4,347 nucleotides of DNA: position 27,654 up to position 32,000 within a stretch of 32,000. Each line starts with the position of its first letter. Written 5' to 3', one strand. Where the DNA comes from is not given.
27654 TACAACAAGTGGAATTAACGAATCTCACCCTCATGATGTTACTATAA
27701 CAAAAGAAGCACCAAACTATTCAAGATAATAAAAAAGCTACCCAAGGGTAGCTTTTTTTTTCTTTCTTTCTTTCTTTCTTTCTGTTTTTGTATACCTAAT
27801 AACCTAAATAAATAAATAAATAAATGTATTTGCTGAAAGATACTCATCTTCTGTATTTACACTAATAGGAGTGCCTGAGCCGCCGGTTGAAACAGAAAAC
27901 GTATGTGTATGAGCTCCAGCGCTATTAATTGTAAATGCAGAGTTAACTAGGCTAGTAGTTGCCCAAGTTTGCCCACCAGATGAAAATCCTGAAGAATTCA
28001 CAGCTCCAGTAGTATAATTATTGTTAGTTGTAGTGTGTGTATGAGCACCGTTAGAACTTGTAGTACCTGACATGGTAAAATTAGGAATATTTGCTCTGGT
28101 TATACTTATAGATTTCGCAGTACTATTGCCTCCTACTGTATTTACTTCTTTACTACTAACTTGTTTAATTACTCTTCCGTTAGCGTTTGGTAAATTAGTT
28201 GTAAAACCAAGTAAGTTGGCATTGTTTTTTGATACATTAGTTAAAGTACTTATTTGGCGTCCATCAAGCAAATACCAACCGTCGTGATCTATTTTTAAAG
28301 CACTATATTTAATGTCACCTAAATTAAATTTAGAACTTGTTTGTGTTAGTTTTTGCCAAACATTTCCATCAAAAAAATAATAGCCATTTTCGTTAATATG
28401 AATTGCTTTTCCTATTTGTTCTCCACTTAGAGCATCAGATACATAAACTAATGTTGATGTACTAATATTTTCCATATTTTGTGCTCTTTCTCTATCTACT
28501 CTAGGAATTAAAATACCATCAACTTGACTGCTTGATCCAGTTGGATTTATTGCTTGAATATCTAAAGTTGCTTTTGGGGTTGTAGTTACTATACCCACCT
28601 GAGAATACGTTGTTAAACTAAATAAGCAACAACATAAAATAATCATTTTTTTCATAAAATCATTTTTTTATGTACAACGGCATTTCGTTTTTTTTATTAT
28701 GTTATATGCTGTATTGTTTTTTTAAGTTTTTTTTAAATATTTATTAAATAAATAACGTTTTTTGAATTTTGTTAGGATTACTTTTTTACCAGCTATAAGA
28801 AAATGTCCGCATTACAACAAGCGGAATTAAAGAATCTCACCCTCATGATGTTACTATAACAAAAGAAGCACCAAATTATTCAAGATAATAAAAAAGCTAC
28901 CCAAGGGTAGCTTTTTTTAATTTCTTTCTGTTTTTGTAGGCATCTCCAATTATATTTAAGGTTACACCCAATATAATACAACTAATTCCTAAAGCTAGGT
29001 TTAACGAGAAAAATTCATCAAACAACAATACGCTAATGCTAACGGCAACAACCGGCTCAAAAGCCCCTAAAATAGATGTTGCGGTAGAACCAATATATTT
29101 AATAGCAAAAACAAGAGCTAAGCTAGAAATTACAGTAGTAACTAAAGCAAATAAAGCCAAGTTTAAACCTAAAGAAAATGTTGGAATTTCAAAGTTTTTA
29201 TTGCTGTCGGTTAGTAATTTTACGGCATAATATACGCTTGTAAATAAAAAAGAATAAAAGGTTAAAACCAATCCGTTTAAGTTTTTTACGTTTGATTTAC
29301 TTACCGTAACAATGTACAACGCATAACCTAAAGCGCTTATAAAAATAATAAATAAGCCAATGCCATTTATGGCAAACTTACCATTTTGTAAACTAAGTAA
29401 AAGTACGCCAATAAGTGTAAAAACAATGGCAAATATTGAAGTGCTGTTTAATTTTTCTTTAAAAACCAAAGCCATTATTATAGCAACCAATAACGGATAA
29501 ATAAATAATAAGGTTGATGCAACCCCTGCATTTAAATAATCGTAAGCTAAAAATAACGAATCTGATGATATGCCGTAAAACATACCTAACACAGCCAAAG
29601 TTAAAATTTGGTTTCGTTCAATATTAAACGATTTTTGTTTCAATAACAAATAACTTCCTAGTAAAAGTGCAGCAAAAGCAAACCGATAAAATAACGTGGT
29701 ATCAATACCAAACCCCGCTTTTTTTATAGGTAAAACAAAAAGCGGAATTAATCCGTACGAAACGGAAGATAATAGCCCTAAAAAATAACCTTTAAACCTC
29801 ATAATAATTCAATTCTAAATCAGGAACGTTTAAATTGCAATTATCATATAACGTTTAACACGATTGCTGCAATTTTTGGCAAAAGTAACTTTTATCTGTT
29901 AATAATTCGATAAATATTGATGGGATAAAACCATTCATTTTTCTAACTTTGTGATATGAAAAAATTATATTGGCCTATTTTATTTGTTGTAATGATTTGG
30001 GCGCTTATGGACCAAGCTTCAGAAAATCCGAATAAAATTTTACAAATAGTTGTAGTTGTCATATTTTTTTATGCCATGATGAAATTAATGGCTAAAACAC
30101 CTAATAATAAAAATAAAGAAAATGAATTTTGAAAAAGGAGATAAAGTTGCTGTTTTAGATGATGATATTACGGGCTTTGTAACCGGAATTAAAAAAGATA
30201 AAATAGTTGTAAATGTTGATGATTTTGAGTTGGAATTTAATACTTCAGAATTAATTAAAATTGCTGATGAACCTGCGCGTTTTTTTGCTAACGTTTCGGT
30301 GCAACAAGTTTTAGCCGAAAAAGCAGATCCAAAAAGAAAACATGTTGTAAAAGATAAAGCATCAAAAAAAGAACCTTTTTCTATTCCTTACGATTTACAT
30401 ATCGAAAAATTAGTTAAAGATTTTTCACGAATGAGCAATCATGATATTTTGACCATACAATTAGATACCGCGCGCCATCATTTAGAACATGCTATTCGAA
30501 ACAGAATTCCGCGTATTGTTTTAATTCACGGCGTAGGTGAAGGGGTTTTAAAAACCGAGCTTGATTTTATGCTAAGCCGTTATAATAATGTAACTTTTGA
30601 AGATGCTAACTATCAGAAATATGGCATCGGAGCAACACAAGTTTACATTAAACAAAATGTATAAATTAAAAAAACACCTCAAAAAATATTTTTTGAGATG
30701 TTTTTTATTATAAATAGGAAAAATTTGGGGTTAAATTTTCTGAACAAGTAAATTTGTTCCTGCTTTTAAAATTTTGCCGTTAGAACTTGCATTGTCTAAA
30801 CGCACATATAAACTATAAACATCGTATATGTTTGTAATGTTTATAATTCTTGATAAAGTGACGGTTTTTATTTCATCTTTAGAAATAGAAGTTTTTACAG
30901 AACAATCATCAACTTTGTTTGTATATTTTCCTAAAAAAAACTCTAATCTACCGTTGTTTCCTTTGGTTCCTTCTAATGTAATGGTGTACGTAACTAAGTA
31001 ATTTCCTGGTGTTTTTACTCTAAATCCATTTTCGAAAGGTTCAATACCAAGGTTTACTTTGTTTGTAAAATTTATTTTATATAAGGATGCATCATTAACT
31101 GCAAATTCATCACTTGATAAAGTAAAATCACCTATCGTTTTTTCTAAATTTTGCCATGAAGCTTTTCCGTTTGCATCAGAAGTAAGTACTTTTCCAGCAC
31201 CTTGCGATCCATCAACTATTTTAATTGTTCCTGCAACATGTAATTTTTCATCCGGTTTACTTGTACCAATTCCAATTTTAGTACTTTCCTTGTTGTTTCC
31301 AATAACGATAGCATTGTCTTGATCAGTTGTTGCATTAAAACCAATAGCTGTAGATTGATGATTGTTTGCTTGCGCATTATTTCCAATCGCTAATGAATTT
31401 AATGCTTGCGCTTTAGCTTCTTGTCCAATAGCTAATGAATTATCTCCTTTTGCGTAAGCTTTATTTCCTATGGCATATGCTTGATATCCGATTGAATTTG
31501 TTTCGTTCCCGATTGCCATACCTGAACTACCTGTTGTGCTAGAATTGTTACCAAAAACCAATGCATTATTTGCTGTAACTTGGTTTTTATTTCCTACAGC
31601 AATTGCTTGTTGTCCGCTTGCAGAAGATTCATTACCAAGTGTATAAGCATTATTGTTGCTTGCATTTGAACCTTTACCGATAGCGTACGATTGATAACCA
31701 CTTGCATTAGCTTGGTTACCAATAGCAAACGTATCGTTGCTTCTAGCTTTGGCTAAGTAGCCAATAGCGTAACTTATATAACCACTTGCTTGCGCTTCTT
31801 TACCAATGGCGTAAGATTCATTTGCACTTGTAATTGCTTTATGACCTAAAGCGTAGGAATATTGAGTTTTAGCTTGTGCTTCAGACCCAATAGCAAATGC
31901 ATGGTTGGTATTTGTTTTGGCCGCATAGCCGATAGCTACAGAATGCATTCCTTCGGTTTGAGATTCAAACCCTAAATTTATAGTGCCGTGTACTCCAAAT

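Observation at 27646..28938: Duplication of about 135-147 bp of the guaB 3' end and terminator brackets a 1-kb single-gene insertion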

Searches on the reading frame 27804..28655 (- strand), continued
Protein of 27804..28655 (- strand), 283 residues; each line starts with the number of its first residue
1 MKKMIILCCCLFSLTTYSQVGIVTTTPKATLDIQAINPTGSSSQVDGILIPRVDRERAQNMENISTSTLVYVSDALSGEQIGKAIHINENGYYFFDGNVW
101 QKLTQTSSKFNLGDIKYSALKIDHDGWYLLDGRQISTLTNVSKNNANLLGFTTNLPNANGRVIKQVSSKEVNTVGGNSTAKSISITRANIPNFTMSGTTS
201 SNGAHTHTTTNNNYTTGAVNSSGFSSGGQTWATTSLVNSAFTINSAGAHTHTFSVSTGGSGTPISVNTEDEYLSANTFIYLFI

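Call 83: fold_search(model_id=the predicted structure, library=pdb)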
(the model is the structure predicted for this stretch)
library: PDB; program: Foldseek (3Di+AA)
matches with E <= 10: 5; with E <= 0.001: 0
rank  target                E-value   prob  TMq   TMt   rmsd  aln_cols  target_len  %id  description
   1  6ov6_A                2.2e-01  0.23  0.21  0.23  28.8       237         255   16  CRYSTALLOGRAPHIC STRUCTURE OF THE C24 PROTEIN FROM THE ANTARCTIC MICROORGANISM BIZIONIA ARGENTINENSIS (released 2020-08-05)
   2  6ov6_B                3.9e-01  0.35  0.20  0.23  26.4       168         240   18  CRYSTALLOGRAPHIC STRUCTURE OF THE C24 PROTEIN FROM THE ANTARCTIC MICROORGANISM BIZIONIA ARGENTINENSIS (released 2020-08-05)
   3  6ov6_C                4.1e-01  0.33  0.21  0.23  25.2       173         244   20  CRYSTALLOGRAPHIC STRUCTURE OF THE C24 PROTEIN FROM THE ANTARCTIC MICROORGANISM BIZIONIA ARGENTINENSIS (released 2020-08-05)
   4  9nxk_A                3.7e+00  0.02  0.11  0.14  27.2       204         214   20  Pseudomonas phage Pa223 tail fiber (released 2025-08-06)
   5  7vyv_A                7.6e+00  0.07  0.13  0.06   7.4        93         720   12  Cryo-EM structure of Depo32, a Klebsiella phage depolymerase targets the K2 serotype K. pneumoniae (released 2023-08-30)

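Call 84: search_solved_structures(query=A9, max_evalue=1, show_alignments=1)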
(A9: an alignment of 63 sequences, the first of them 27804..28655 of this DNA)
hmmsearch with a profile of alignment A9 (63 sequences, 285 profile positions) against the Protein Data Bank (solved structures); distinct sequences matched with E-value up to 1: 2.
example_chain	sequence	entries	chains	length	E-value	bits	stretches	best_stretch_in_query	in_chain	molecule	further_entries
8kec_A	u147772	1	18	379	0.0068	18.9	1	158-281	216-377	Long tail fiber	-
7z47_I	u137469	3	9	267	0.071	15.6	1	174-264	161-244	Putative structural protein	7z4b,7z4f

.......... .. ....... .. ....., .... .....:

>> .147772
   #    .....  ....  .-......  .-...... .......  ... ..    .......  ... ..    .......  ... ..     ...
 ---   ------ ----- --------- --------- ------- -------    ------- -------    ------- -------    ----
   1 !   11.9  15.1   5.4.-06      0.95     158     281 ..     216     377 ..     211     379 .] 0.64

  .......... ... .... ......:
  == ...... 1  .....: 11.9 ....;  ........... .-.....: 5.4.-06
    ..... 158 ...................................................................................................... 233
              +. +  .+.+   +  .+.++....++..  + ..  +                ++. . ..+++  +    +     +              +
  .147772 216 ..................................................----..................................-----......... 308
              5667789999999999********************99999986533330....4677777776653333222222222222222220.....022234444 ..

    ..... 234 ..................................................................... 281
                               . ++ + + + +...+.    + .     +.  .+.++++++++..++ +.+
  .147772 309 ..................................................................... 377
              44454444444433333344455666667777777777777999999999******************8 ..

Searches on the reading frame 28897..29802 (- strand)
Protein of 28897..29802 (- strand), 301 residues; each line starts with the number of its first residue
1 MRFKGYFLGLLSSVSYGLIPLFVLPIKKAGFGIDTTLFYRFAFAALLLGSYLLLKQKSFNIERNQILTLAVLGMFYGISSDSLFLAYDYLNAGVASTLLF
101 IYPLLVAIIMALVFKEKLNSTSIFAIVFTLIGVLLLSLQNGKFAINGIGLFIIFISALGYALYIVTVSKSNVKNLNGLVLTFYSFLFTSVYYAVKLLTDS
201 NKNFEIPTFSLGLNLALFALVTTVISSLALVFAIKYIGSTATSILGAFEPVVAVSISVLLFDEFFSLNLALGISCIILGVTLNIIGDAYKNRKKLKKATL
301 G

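Call 8: search_protein_families(library=pfam, proteins=[window:28897-29802:-], max_evalue=0.01)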
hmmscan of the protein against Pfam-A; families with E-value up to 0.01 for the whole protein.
window:28897-29802:- (301 aa): 2 families
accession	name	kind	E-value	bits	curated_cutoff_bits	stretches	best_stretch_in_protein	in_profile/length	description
PF00892.27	EamA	-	2.5e-30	106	28.2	2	4-137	2-134/135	EamA-like transporter family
PF03151.22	TPT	-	0.00042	20.2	30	1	179-283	33-135/291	Triose-phosphate Transporter family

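Call 11: find_encoding_contigs(protein=window:28897-29802:-, flank=6000, max_places=10)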
Protein window:28897-29802:- (301 aa): no gene with exactly this product is on record in the collection.

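Call 42: search_protein_families(library=ncbifam, proteins=[window:28897-29802:-], max_evalue=0.1)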
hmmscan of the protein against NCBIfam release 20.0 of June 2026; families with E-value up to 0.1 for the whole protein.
window:28897-29802:- (301 aa): 10 families
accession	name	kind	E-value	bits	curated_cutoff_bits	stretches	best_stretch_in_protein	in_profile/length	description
TIGR00950.1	2A78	equivalog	7.5e-22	78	230.2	1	33-280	18-263/264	carboxylate/amino acid/amine transporter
NF008432.0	PRK11272.1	equivalog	4.1e-10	39.4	270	1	40-286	45-288/294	drug/metabolite exporter YedA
TIGR03340.1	phn_DUF6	hypoth_equivalog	1.3e-06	28.3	288.15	1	45-281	39-279/281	phosphonate utilization associated putative membrane protein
TIGR00688.1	rarD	equivalog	0.00012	21.7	130.15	1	3-247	1-242/256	EamA family transporter RarD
NF000384.1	QacCGHJ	equivalog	0.0023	18.1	160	1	42-138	9-102/107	QacCGHJ group quaternary ammonium compound efflux SMR transporter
NF050091.1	ArAmAcExpYddG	equivalog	0.0034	17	300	1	51-169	50-172/285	aromatic amino acid exporter YddG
NF012170.0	qac_SMR_J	exception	0.0057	17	210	1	49-138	16-102/107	quaternary ammonium compound efflux SMR transporter QacJ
NF051481.1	EbrA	exception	0.0069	16.7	160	1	97-137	63-103/104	SMR family multidrug efflux transporter EbrA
NF000277.1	qac_SMR_G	exception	0.011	16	200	1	42-138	9-102/107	quaternary ammonium compound efflux SMR transporter QacG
NF000279.1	qac_SMR_H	exception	0.02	15.2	205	1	47-137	14-101/107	quaternary ammonium compound efflux SMR transporter QacH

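Call 52: find_homologous_proteins(query=window:28897-29802:-, max_evalue=1e-20)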
Query window:28897-29802:- (301 aa): 1530 proteins with E <= 1e-20 among 8000 candidates; the best 120 are listed.
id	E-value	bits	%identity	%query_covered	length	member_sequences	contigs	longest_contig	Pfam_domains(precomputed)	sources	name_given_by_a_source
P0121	5.0e-174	596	100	100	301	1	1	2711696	PF00892.27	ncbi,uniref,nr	ncbi:DMT family transporter [Flavobacterium agricola]|uniref:DMT family transporter n=1 Tax=Flavobac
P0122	3.5e-140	485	81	100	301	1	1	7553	PF00892.27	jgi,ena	-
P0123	6.9e-127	441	76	98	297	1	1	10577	PF00892.27,PF03151.23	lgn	-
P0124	4.2e-126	438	76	98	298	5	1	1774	PF00892.27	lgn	-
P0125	2.4e-120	420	73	94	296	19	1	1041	PF00892.27,PF03151.23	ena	-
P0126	2.7e-113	396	66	99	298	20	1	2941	PF00892.27,PF03151.23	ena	-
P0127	3.0e-111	390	65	99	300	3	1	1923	PF00892.27,PF03151.23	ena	-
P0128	2.7e-110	387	65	98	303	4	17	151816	PF00892.27,PF03151.23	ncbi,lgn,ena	-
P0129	3.7e-110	386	66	98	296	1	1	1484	PF00892.27,PF07857.18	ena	-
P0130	9.7e-110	385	66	98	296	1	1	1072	PF00892.27,PF07857.18,PF03151.23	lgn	-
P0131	5.0e-109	382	66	98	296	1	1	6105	PF00892.27,PF07857.18,PF03151.23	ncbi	-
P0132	9.3e-108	378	64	98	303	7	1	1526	PF00892.27,PF03151.23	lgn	-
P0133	1.4e-107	378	64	99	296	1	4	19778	PF00892.27,PF03151.23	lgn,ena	-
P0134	2.1e-107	377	66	97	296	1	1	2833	PF00892.27,PF03151.23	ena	-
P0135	2.3e-107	377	66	98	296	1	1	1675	PF00892.27,PF07857.18,PF03151.23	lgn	-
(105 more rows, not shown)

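Call 53: find_encoding_contigs(protein=P0122, flank=6000, max_places=4)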
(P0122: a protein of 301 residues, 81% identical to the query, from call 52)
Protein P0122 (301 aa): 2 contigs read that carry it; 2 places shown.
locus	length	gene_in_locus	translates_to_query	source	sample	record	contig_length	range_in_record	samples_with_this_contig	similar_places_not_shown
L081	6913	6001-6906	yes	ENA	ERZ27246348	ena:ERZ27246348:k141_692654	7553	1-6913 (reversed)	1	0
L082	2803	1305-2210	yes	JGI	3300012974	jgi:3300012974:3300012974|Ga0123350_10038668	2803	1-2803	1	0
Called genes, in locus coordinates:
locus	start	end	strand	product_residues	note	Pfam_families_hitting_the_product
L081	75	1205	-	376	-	PF00266:Aminotran_5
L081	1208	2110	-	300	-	PF00892:EamA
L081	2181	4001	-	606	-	-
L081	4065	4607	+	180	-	-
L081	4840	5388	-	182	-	PF01713:Smr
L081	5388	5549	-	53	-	-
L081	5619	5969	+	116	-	-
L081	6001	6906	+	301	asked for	PF00892:EamA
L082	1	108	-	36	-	?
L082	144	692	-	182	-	PF01713:Smr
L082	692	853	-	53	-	-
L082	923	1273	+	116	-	-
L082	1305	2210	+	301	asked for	PF00892:EamA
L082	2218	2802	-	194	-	?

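Call 54: find_encoding_contigs(protein=P0123, flank=6000, max_places=4)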
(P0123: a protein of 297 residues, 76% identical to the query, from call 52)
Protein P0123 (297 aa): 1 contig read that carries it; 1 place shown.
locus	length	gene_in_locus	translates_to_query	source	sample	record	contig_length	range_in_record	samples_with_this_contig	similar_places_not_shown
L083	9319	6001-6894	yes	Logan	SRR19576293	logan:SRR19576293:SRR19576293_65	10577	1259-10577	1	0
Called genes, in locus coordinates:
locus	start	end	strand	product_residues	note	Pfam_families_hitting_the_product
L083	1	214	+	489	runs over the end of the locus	?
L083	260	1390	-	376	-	PF00266:Aminotran_5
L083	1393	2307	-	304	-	PF00892:EamA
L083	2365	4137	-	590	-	PF07690:MFS_1 (weak)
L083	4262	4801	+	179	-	-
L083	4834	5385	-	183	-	PF01713:Smr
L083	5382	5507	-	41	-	-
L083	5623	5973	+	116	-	-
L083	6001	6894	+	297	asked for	PF00892:EamA, PF03151:TPT (faint), PF00892:EamA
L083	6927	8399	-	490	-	PF00478:IMPDH, PF00571:CBS, PF01070:FMN_dh, PF03060:NMO (weak)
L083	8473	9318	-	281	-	?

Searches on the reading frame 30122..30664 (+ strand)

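Call 8: search_protein_families(library=pfam, proteins=[window:30122-30664:+], max_evalue=0.01)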
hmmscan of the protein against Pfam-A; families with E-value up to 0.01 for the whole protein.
window:30122-30664:+ (180 aa): 1 family
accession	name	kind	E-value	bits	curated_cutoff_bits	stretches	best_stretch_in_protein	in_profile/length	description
PF01713.27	Smr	-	4.5e-09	36.8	25.7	1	117-177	15-77/77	Smr domain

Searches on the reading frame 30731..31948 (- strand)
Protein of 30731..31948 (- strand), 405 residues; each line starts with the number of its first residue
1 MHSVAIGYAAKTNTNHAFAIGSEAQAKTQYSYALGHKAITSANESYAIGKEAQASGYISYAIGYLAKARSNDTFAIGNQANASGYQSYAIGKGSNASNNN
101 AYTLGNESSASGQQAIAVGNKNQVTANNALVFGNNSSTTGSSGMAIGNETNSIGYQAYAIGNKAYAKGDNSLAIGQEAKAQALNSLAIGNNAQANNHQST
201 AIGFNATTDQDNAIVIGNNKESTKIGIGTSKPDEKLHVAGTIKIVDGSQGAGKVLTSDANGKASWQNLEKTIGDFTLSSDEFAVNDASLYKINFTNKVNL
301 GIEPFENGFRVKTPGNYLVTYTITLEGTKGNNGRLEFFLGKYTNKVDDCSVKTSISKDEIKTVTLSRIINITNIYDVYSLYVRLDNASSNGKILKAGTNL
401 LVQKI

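Call 8: search_protein_families(library=pfam, proteins=[window:30731-31948:-], max_evalue=0.01)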
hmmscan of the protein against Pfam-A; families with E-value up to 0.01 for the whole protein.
window:30731-31948:- (405 aa): 1 family
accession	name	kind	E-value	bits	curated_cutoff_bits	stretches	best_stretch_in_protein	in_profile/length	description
PF05658.19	YadA_head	-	4.8e-32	110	25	5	166-192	1-27/27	YadA head domain repeat (2 copies)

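Call 42: search_protein_families(library=ncbifam, proteins=[window:30731-31948:-], max_evalue=0.1)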
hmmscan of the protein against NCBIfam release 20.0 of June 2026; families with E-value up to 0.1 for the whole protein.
window:30731-31948:- (405 aa): 5 families
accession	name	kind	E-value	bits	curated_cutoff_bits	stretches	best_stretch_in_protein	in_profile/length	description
NF033481.2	auto_Ata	exception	9.5e-19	66.3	2500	2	75-223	536-690/1862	trimeric autotransporter adhesin Ata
NF033477.2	EmaA_autotrans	exception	2.4e-14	51.6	3000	2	125-206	306-387/2100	collagen-binding adhesin autotransporter EmaA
NF033478.1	YadA_autotrans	exception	3.1e-13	49.5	750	3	77-245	96-252/459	trimeric autotransporter adhesin YadA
NF040983.1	BimA_second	exception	1.7e-12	46.9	600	3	52-121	187-256/381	trimeric autotransporter actin-nucleating factor BimA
NF040984.1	BimA_first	exception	2.8e-10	39.8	800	3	134-225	308-398/517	trimeric autotransporter actin-nucleating factor BimA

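Call 66: search_protein_families(library=phrogs, proteins=[window:30731-31948:-], max_evalue=0.01)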
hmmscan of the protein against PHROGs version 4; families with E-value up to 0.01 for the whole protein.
window:30731-31948:- (405 aa): 5 families
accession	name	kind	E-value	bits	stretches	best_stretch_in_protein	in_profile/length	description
phrog_20057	-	unknown function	3e-17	62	2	74-223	535-690/2265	-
phrog_10464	-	unknown function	9.9e-11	42.2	2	159-224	215-282/492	-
phrog_14251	-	unknown function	2.6e-05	24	0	132-207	234-306/539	-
phrog_35416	-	unknown function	8.2e-05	23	1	106-225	243-361/404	-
phrog_25468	-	unknown function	0.00036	20.5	1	3-107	92-195/528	-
